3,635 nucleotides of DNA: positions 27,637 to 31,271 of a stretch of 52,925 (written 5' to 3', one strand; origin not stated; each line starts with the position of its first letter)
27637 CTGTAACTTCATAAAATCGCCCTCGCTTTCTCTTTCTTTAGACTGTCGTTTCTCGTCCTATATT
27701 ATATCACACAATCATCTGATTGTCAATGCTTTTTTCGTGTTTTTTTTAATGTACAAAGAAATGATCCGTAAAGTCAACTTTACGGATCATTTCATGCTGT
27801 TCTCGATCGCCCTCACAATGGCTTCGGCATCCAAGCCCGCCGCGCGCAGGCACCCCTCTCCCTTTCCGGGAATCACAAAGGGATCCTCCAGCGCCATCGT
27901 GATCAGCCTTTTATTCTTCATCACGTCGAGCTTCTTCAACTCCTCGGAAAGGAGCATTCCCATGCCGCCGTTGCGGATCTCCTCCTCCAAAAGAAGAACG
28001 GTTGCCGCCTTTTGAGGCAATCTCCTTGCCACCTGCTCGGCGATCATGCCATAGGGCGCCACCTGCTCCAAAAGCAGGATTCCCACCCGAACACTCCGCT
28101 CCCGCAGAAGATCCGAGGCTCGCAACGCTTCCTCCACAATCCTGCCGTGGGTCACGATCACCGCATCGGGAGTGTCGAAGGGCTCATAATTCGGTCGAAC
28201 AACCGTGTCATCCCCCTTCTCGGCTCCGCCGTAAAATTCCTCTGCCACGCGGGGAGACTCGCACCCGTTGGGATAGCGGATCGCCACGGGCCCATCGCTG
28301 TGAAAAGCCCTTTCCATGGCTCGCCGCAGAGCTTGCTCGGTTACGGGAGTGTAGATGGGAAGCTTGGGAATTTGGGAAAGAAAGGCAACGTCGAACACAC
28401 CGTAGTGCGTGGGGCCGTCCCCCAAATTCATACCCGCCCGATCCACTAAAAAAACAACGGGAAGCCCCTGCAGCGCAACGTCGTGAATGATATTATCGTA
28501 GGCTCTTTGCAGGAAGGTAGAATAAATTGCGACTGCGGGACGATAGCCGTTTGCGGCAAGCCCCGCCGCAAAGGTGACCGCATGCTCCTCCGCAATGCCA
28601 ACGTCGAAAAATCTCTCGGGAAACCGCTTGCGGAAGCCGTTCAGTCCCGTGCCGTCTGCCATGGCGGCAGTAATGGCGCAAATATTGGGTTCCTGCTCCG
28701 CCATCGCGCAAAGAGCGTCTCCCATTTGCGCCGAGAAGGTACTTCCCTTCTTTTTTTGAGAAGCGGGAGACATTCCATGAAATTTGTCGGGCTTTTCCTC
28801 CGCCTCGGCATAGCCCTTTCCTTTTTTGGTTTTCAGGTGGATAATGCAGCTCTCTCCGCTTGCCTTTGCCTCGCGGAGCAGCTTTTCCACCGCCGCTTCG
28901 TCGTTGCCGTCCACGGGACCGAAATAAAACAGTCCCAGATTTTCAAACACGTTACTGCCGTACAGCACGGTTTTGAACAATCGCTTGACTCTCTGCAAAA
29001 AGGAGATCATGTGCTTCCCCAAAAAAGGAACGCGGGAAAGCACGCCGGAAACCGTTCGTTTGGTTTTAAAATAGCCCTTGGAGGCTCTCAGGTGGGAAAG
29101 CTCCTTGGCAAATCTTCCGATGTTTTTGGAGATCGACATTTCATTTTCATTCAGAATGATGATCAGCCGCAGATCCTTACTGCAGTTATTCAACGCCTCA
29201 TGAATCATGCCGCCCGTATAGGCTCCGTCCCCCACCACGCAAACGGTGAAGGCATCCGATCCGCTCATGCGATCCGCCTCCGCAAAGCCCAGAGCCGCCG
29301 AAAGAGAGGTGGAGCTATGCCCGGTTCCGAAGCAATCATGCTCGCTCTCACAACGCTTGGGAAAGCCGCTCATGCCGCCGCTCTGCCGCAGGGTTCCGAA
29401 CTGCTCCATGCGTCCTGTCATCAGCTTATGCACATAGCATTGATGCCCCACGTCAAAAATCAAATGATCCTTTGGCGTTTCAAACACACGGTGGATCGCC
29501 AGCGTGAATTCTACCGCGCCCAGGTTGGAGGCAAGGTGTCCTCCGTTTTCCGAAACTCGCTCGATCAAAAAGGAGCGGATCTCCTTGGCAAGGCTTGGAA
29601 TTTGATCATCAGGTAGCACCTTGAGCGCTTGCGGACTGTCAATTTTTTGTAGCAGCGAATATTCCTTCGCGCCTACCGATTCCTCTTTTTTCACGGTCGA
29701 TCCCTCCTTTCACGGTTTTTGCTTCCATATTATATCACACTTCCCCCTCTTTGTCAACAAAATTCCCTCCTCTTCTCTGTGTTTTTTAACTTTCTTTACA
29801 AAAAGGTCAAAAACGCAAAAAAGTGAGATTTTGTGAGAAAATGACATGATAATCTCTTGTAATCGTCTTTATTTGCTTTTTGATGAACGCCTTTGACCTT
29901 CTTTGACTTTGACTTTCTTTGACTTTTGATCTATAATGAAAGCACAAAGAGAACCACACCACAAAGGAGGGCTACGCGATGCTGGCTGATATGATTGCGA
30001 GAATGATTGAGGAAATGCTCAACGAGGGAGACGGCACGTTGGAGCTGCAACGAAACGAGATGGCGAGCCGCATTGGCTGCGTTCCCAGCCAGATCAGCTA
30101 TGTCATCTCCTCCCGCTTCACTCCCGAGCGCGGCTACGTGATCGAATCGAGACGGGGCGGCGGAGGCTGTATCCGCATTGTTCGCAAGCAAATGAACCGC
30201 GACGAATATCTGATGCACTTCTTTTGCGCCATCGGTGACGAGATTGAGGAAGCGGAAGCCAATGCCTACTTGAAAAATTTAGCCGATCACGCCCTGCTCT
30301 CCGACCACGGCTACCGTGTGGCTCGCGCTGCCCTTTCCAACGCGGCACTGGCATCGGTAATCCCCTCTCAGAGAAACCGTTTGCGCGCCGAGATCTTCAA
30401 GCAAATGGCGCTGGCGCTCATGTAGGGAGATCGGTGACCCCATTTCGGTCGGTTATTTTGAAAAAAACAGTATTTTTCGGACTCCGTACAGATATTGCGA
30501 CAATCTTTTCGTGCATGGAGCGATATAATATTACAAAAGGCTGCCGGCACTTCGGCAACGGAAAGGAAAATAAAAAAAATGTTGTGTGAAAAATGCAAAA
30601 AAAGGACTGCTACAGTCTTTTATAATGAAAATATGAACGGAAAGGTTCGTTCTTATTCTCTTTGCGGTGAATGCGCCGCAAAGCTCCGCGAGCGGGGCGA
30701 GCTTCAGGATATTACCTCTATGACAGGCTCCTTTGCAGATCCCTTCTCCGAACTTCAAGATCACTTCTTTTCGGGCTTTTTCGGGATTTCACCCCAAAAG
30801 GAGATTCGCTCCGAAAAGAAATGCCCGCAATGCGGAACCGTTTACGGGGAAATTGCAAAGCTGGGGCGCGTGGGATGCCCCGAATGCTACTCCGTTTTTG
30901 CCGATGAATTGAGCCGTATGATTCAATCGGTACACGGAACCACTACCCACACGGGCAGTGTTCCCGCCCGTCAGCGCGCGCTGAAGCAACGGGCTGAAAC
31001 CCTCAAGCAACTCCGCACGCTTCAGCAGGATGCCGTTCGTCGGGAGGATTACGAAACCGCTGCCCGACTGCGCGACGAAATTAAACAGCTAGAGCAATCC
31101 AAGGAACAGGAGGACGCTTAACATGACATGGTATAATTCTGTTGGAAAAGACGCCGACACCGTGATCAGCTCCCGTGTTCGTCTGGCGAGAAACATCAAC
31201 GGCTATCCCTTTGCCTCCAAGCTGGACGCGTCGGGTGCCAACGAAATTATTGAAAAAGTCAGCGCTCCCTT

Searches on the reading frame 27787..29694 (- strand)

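Call 15: search_protein_families(library=pfam, proteins=[window:27787-29694:-], max_evalue=0.0001)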
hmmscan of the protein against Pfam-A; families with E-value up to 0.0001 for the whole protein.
window:27787-29694:- (635 aa): 5 families
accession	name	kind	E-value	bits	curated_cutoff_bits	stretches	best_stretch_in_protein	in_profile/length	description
PF13292.11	DXP_synthase_N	-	3.2e-105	351.8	21.2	1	15-289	1-274/274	1-deoxy-D-xylulose-5-phosphate synthase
PF02779.29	Transket_pyr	-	2.7e-42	144.8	27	1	321-475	6-168/174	Transketolase, pyrimidine binding domain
PF02780.25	Transketolase_C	-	1.8e-08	34.8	25.9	1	508-626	9-124/124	Transketolase, C-terminal domain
PF00676.26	E1_dh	-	1.3e-05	24.7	22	1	99-189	77-166/300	Dehydrogenase E1 component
PF17147.9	PFOR_II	-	6.8e-05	23.6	27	0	510-585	2-74/102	Pyruvate:ferredoxin oxidoreductase core domain II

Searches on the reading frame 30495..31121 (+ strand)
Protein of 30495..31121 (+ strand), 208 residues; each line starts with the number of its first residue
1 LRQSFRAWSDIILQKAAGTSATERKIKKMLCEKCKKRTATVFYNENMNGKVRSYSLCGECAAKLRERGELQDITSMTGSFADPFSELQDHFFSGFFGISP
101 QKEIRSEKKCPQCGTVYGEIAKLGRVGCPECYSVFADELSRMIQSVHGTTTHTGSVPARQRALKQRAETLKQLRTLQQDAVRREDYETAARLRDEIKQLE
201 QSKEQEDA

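Call 16: search_protein_families(library=pfam, proteins=[window:30495-31121:+], max_evalue=0.0001)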
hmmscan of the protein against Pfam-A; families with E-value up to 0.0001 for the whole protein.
window:30495-31121:+ (208 aa): 1 family
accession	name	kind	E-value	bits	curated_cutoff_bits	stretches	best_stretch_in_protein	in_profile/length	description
PF02151.25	UVR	-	1.7e-09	37.6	21.5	1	169-201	3-35/36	UvrB/uvrC motif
